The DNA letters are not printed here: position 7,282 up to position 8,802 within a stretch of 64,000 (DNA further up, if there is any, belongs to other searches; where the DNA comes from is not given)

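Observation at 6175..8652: SPT-like alpha-oxoamine synthase immediately followed by a ~400-aa GNAT-fold acyltransferase, downstream of mlaFED: candidate bacterial sphingolipid (ceramide) module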

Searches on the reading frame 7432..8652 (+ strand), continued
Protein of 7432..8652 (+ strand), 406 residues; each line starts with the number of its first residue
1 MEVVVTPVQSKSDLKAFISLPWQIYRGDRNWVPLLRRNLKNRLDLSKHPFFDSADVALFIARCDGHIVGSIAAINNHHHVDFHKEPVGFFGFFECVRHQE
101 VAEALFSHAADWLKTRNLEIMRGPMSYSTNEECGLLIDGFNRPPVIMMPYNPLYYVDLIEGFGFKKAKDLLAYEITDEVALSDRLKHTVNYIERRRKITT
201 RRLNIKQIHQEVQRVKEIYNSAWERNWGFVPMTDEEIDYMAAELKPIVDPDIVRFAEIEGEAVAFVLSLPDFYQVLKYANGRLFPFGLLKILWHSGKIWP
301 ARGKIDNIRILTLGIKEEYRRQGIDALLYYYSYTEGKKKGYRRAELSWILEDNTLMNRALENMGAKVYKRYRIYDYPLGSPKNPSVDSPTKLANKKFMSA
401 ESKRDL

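Call 39: search_dna_similar(query=window:7432-8652:+, collection=plasmids, mode=protein, max_evalue=0.001, max_rows=30)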
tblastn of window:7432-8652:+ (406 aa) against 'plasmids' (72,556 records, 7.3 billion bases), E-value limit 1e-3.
Records with a match: 45; places in all: 46; records where one place covers at least 80% of the query: 44.
Best place of each record, by identity: <60% 45.
By first word of the organism name: Roseomonas 13; Ensifer 6; Escherichia 3; Pseudomonas 3; Shinella 2; Rhizobium 2; Rubrobacter 1; Streptomyces 1; Nonomuraea 1; Aureispira 1; and 12 more.
By predicted mobility (MOB-suite, as given by PLSDB): non-mobilizable 39; conjugative 5; mobilizable 1.
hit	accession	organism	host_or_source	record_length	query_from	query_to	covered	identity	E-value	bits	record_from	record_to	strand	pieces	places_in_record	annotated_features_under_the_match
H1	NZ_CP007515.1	Rubrobacter radiotolerans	-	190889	5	375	91%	40.7%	7e-82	280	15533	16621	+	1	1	hypothetical protein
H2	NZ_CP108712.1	Streptomyces sp. NBC_01001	-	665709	1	375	92%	40.1%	6e-79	272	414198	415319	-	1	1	GNAT family N-acetyltransferase | aminotransferase class I/II-fold pyridoxal phosphate-dependent enzyme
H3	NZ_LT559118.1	Nonomuraea gerenzanensis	-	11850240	7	374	91%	39.7%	4e-77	267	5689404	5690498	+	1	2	none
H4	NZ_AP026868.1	Aureispira anguillae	Anguilla japonica,Standard,head of ...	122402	2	375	92%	36.6%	3e-69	244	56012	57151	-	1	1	hypothetical protein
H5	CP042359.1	Rahnella aquatilis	hyacinth,plant,hyacinth bulb, basal ...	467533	5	378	92%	36.3%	6e-60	217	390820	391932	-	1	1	N-acetyltransferase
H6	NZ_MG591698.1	Escherichia coli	Homo sapiens,feces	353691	1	375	92%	36.0%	3e-67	238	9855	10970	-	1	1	yghO: protein YghO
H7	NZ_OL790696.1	Escherichia coli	-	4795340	1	375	92%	36.0%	1e-66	237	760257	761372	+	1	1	none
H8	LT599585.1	Pseudomonas veronii 1YdBTEX2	-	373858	3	378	93%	35.7%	5e-60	217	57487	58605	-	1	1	yghO: Putative uncharacterized protein YghO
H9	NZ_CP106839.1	Klebsiella michiganensis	mixed culture,fishpond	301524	3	385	94%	35.0%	3e-65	232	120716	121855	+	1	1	N-acetyltransferase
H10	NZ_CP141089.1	Escherichia coli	Homo sapiens,Infected Human Urine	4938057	1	375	92%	35.8%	4e-66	235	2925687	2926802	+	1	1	none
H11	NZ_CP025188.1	Roseomonas mucosa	Homo sapiens,clinical, human skin, ...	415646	3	378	93%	35.5%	5e-58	212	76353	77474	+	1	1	dATP pyrophosphohydrolase | NTP transferase domain-containing protein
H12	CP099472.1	Roseomonas mucosa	Human skin,single cell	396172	3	378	93%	35.5%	5e-58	211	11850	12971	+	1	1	dATP pyrophosphohydrolase | nucleotidyltransferase family protein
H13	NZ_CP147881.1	Roseomonas mucosa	cell culture,Styx glacier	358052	3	378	93%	35.5%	5e-58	211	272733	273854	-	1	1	hypothetical protein | NTP transferase domain-containing protein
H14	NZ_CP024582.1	Roseomonas sp. FDAARGOS_362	Homo sapiens,peripheral Blood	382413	3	378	93%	35.5%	5e-58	211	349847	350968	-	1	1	hypothetical protein | NTP transferase domain-containing protein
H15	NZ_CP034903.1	Roseomonas mucosa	Homo sapiens,tissue sample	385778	3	378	93%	35.5%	5e-58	211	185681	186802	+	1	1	hypothetical protein | NTP transferase domain-containing protein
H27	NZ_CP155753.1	Sphingomonas parapaucimobilis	Chinese cabbage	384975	1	378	93%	32.6%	2e-59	216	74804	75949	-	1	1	N-acetyltransferase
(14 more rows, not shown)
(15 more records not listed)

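Call 40: get_annotated_region(hit=H27, flank=8000)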
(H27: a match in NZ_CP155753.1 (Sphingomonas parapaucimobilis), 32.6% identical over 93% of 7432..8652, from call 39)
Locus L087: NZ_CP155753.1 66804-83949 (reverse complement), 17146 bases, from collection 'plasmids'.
description: Sphingomonas parapaucimobilis strain YK209 plasmid unnamed5, complete sequence
organism: Sphingomonas parapaucimobilis (NCBI taxid 28213)
taxonomy: Bacteria; Pseudomonadota; Alphaproteobacteria; Sphingomonadales; Sphingomonadaceae; Sphingomonas; Sphingomonas parapaucimobilis
host: -; source: Chinese cabbage; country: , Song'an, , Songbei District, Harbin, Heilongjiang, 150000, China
typing (MOB-suite, as given by PLSDB): non-mobilizable
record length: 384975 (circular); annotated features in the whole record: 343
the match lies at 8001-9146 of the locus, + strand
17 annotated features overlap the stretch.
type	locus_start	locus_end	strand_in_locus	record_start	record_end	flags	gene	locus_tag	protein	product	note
CDS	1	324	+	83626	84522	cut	-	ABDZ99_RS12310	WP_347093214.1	NAD(P)H-binding protein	-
CDS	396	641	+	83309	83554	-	-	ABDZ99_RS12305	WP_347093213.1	acyl carrier protein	GO:0006633 - fatty acid biosynthetic process [Evidence IEA]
CDS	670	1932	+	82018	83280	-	-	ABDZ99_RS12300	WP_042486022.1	aminotransferase class I/II-fold pyridoxal phosphate-dependent enzyme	-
CDS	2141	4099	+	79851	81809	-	-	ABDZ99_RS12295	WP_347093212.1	ATP-binding protein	-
CDS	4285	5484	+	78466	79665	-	lptF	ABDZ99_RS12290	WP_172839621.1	LPS export ABC transporter permease LptF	GO:0015920 - lipopolysaccharide transport [Evidence IEA]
CDS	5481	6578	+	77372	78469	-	lptG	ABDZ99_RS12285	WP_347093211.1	LPS export ABC transporter permease LptG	GO:0015920 - lipopolysaccharide transport [Evidence IEA]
CDS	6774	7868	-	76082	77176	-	-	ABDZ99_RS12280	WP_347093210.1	fatty acid desaturase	-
CDS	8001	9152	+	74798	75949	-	-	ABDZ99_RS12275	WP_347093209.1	N-acetyltransferase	-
CDS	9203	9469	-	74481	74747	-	-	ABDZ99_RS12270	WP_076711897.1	hypothetical protein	-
CDS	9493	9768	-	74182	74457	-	-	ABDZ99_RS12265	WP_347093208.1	hypothetical protein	-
CDS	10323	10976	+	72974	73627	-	-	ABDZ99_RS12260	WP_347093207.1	methyltransferase domain-containing protein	-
CDS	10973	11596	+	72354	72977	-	-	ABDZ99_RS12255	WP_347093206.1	hypothetical protein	-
CDS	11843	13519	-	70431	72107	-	-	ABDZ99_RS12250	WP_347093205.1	aminotransferase class III-fold pyridoxal phosphate-dependent enzyme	-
CDS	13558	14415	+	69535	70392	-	asd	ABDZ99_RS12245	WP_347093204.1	archaetidylserine decarboxylase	GO:0008654 - phospholipid biosynthetic process [Evidence IEA]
CDS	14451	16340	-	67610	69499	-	-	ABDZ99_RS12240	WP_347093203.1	methyl-accepting chemotaxis protein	GO:0007165 - signal transduction [Evidence IEA]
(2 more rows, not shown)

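Call 41: get_annotated_region(hit=H2, flank=8000)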
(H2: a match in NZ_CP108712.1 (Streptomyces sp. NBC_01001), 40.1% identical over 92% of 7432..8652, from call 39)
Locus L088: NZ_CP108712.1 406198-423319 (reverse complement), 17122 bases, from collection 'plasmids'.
description: Streptomyces sp. NBC_01001 plasmid unnamed1, complete sequence
organism: Streptomyces sp. NBC_01001 (NCBI taxid 2903713)
taxonomy: Bacteria; Actinomycetota; Actinomycetes; Kitasatosporales; Streptomycetaceae; Streptomyces; Streptomyces sp. NBC 01001
host: -; source: -; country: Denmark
typing (MOB-suite, as given by PLSDB): mobilizable; relaxase MOBP
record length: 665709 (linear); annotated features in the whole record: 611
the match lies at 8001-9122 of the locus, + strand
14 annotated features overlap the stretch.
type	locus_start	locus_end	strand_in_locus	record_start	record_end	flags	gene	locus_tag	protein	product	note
CDS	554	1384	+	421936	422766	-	-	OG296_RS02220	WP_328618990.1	hypothetical protein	-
CDS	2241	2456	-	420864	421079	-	-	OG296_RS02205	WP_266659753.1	DUF6243 family protein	-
CDS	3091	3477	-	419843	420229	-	-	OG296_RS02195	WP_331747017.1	hypothetical protein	-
CDS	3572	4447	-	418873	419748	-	-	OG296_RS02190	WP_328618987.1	hypothetical protein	-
CDS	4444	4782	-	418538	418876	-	-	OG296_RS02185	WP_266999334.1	PadR family transcriptional regulator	-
CDS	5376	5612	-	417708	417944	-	-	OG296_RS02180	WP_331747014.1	hypothetical protein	-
CDS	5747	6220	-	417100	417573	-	-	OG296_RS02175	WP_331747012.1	hypothetical protein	-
CDS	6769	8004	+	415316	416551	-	-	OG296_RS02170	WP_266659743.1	aminotransferase class I/II-fold pyridoxal phosphate-dependent enzyme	GO:0009058 - biosynthetic process [Evidence IEA]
CDS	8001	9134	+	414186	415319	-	-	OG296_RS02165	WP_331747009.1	GNAT family N-acetyltransferase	-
CDS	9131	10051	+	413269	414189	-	-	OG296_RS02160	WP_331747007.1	NAD-dependent epimerase/dehydratase family protein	-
CDS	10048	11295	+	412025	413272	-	-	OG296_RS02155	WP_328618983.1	condensation domain-containing protein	-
CDS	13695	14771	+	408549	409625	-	-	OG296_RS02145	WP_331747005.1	hypothetical protein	-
CDS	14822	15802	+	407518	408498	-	-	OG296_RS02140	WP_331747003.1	hypothetical protein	-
CDS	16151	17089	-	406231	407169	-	-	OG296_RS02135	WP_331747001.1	NADP-dependent oxidoreductase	-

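Call 42: get_annotated_region(hit=H6, flank=8000)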
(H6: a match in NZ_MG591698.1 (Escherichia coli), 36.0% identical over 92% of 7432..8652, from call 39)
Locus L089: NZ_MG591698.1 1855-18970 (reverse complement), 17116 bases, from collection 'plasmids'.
description: Escherichia coli strain PN43 plasmid unnamed, complete sequence
organism: Escherichia coli (NCBI taxid 562)
taxonomy: Bacteria; Pseudomonadota; Gammaproteobacteria; Enterobacterales; Enterobacteriaceae; Escherichia; Escherichia coli
host: -; source: Homo sapiens,feces; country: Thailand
typing (MOB-suite, as given by PLSDB): non-mobilizable
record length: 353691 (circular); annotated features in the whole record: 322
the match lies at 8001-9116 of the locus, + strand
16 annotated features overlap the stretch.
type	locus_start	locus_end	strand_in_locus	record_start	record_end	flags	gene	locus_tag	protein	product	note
CDS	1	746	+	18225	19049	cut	-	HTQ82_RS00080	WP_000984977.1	hypothetical protein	-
CDS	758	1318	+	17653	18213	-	-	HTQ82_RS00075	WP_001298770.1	YtfJ family protein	-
CDS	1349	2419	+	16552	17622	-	lptF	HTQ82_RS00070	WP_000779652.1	LPS export ABC transporter permease LptF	GO:0015920 - lipopolysaccharide transport [Evidence IEA]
CDS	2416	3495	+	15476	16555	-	lptG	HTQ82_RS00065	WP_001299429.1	LPS export ABC transporter permease LptG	GO:0015920 - lipopolysaccharide transport [Evidence IEA]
CDS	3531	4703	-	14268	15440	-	-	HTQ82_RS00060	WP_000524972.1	aminotransferase class I/II-fold pyridoxal phosphate-dependent enzyme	GO:0009058 - biosynthetic process [Evidence IEA]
CDS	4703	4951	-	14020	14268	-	-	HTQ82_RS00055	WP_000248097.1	acyl carrier protein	-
CDS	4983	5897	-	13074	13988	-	-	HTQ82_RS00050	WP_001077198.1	NAD-dependent epimerase/dehydratase family protein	-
CDS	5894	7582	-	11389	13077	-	-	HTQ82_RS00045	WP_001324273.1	fatty acyl-AMP ligase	-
CDS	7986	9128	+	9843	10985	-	yghO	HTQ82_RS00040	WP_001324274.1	protein YghO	-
CDS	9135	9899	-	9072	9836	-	glcC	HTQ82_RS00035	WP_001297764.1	transcriptional regulator GlcC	GO:0006355 - regulation of DNA-templated transcription [Evidence IEA]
CDS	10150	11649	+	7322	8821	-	glcD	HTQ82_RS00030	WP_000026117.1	glycolate oxidase subunit GlcD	-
CDS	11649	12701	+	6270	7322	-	glcE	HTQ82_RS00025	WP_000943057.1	glycolate oxidase subunit GlcE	-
CDS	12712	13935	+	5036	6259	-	glcF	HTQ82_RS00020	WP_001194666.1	glycolate oxidase subunit GlcF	-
CDS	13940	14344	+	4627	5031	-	glcG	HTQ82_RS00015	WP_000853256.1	GlcG family protein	-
CDS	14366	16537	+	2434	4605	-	glcB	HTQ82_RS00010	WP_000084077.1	malate synthase G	GO:0006099 - tricarboxylic acid cycle [Evidence IEA]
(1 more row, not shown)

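Call 50: find_encoding_contigs(protein=P0047, flank=9000, max_places=1)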
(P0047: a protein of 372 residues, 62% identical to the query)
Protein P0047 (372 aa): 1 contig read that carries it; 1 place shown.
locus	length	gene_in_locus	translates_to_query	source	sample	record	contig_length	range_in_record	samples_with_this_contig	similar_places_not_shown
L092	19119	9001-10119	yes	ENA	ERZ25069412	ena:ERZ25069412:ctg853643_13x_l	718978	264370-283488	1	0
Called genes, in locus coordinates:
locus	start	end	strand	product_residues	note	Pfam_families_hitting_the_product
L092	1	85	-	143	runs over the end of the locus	PF07681:DoxX, PF13564:DoxX_2 (weak)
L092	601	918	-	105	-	PF20619:DUF6804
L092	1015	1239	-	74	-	-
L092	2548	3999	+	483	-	PF00672:HAMP, PF00512:HisKA, PF02518:HATPase_c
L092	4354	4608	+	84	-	PF21349:RUBY_RBDX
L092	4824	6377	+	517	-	PF00675:Peptidase_M16 (weak), PF05193:Peptidase_M16_C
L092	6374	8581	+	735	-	PF00675:Peptidase_M16, PF05193:Peptidase_M16_C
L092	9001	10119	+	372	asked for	PF00583:Acetyltransf_1 (faint)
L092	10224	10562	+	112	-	-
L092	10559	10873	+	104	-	PF21716:dnstrm_HI1420 (weak)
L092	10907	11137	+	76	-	-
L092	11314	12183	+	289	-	PF01555:N6_N4_Mtase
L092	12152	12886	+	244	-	PF14511:RE_EcoO109I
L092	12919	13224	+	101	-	PF21716:dnstrm_HI1420 (weak)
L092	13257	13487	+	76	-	-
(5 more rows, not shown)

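Call 51: find_encoding_contigs(protein=P0037, flank=9000, max_places=1)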
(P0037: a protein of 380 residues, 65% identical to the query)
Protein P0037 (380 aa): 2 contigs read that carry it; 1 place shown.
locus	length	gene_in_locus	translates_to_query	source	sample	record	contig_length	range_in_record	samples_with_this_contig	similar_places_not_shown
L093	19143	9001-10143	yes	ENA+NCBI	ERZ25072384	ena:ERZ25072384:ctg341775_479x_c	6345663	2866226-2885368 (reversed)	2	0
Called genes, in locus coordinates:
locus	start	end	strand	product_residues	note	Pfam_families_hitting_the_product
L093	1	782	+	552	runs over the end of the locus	PF13517:FG-GAP_3 (faint), PF01839:FG-GAP (faint)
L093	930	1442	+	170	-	-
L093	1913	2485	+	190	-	PF00890:FAD_binding_2 (faint), PF01266:DAO (faint), PF07992:Pyr_redox_2, PF13738:Pyr_redox_3, PF07992:Pyr_redox_2 (weak)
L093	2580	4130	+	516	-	PF00675:Peptidase_M16 (weak), PF05193:Peptidase_M16_C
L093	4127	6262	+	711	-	PF00675:Peptidase_M16, PF05193:Peptidase_M16_C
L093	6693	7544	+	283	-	PF13489:Methyltransf_23, PF08241:Methyltransf_11, PF08242:Methyltransf_12 (weak), PF13649:Methyltransf_25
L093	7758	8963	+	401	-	PF00155:Aminotran_1_2, PF01053:Cys_Met_Meta_PP (weak)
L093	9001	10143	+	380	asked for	PF00583:Acetyltransf_1 (faint)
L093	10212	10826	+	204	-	PF13534:Fer4_17 (faint), PF00037:Fer4 (weak), PF14697:Fer4_21 (weak), PF12838:Fer4_7, PF13187:Fer4_9 (weak), PF13237:Fer4_10 (weak), PF14697:Fer4_21 (weak), PF12838:Fer4_7, +5 more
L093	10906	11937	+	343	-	-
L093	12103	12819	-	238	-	-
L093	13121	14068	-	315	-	PF00389:2-Hacid_dh (weak), PF02826:2-Hacid_dh_C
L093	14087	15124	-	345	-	PF01408:GFO_IDH_MocA, PF02894:GFO_IDH_MocA_C, PF22725:GFO_IDH_MocA_C3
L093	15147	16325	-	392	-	PF13439:Glyco_transf_4, PF13579:Glyco_trans_4_4 (weak), PF20706:GT4-conflict (weak), PF00534:Glycos_transf_1, PF13692:Glyco_trans_1_4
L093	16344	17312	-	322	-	PF03786:UxuA, PF01261:AP_endonuc_2, PF03786:UxuA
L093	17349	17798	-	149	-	PF02580:Tyr_Deacylase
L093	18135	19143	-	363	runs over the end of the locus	PF14583:Pectate_lyase22, PF26549:Tricorn_N (faint), PF07676:PD40 (weak)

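Call 52: find_encoding_contigs(protein=P0044, flank=9000, max_places=1)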
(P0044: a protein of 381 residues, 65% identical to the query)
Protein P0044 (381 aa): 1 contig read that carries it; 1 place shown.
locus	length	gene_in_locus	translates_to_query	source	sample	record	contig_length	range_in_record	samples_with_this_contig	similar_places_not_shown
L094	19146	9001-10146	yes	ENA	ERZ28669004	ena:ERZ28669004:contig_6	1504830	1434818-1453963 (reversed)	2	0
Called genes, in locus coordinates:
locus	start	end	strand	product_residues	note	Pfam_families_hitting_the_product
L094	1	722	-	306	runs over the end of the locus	PF00589:Phage_integrase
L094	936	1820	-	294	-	-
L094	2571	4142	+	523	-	PF00672:HAMP, PF00512:HisKA, PF02518:HATPase_c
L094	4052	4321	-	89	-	-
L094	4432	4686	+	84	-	PF21349:RUBY_RBDX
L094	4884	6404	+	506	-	PF00675:Peptidase_M16 (weak), PF05193:Peptidase_M16_C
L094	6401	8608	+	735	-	PF00675:Peptidase_M16, PF05193:Peptidase_M16_C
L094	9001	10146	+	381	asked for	PF00583:Acetyltransf_1 (faint)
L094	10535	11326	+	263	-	-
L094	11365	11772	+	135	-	-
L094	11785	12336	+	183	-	-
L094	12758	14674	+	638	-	PF20581:DUF6785, PF20580:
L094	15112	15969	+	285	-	PF13385:Laminin_G_3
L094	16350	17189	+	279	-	PF13385:Laminin_G_3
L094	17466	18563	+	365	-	PF24316:Tli3 (faint), PF25852:DUF6242_C (faint), PF13859:BNR_3, PF13088:BNR_2, PF02012:BNR (faint)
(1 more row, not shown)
